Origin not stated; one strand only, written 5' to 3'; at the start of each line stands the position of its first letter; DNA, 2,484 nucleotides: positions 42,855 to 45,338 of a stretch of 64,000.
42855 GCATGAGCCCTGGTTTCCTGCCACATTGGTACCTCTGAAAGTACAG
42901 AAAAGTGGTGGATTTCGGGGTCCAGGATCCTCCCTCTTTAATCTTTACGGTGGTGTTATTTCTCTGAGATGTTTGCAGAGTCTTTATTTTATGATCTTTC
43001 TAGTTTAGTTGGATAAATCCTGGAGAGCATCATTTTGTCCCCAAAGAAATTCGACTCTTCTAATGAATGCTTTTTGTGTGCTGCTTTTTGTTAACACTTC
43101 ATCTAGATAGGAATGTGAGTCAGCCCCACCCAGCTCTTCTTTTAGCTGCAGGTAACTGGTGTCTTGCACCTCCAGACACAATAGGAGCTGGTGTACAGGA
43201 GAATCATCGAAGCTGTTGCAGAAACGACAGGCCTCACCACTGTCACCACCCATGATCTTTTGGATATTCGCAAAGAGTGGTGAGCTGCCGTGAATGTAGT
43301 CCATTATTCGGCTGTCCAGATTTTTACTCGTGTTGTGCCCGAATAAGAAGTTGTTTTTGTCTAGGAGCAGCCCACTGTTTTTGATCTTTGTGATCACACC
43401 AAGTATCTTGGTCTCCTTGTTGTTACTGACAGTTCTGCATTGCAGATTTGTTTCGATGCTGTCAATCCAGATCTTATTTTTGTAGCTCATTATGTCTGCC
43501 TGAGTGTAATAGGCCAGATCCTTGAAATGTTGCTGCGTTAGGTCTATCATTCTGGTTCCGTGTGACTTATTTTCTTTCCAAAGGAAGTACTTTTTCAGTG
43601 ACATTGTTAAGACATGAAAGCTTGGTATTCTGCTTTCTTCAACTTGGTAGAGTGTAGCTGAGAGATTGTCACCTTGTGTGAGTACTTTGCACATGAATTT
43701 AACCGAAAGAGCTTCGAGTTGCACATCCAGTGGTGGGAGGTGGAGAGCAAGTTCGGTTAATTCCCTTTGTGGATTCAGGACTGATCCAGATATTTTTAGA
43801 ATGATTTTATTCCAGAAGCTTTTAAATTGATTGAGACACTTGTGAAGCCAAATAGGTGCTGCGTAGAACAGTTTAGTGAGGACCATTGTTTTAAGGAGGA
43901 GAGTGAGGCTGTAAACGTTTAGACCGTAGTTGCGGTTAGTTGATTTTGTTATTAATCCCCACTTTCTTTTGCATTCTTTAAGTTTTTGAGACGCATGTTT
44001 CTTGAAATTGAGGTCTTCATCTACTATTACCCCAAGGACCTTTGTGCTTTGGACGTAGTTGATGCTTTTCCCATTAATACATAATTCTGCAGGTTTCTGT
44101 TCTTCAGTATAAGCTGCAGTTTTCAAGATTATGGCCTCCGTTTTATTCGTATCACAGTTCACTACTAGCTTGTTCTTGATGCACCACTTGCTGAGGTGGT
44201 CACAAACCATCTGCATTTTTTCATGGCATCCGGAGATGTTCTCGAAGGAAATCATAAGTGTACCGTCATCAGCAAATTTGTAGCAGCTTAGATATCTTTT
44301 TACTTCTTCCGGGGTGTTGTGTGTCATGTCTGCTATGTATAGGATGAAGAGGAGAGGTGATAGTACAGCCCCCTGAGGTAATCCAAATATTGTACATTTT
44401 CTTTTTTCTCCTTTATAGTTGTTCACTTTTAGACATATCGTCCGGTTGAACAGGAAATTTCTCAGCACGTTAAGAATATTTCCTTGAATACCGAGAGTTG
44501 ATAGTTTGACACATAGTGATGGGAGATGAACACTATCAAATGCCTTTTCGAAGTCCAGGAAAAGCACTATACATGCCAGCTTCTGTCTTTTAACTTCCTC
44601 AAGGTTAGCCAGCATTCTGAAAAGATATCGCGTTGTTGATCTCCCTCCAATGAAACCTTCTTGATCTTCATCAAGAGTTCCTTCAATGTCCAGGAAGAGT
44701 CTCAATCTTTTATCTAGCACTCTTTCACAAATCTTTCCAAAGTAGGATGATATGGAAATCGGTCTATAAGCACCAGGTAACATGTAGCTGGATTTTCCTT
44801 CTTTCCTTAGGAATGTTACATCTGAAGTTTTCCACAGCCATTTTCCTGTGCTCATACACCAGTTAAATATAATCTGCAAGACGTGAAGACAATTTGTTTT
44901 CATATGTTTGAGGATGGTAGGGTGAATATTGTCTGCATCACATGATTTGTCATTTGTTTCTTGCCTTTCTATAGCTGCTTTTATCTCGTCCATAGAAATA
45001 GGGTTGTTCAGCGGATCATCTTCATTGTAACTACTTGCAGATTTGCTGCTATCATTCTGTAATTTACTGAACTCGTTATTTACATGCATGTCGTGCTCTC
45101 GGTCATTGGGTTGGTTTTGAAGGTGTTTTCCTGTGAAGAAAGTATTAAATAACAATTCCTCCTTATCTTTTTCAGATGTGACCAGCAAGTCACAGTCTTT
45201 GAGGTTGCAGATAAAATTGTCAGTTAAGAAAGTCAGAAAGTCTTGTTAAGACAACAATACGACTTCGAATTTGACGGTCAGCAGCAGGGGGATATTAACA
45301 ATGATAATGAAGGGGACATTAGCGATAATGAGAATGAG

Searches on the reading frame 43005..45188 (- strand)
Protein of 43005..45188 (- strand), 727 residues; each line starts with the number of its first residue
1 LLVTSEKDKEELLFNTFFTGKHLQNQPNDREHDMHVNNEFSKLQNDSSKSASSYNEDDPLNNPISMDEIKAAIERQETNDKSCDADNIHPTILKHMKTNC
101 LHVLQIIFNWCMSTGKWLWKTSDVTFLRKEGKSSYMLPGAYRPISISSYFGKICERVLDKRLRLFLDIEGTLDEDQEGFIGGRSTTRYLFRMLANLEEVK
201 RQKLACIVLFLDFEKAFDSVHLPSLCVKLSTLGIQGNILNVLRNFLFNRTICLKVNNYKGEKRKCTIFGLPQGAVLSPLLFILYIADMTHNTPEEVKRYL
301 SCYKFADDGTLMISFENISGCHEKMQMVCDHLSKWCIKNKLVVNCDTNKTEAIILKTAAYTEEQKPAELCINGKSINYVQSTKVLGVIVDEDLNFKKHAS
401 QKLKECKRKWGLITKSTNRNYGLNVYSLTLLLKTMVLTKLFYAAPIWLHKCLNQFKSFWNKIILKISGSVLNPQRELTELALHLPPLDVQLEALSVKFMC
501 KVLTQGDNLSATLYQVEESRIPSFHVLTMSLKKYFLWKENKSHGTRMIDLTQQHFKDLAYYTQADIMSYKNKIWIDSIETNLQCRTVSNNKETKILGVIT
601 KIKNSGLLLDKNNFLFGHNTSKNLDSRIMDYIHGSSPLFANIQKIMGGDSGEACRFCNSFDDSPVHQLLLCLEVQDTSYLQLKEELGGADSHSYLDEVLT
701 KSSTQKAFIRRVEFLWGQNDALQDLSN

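Call 26: search_protein_families(library=pfam, proteins=[window:43005-45188:-], max_evalue=0.001)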
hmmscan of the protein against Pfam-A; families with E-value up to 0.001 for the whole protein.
window:43005-45188:- (727 aa): 1 family
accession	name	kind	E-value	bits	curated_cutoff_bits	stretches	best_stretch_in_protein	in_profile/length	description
PF00078.32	RVT_1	-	5e-32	111.7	29.6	1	131-388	5-204/205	Reverse transcriptase (RNA-dependent DNA polymerase)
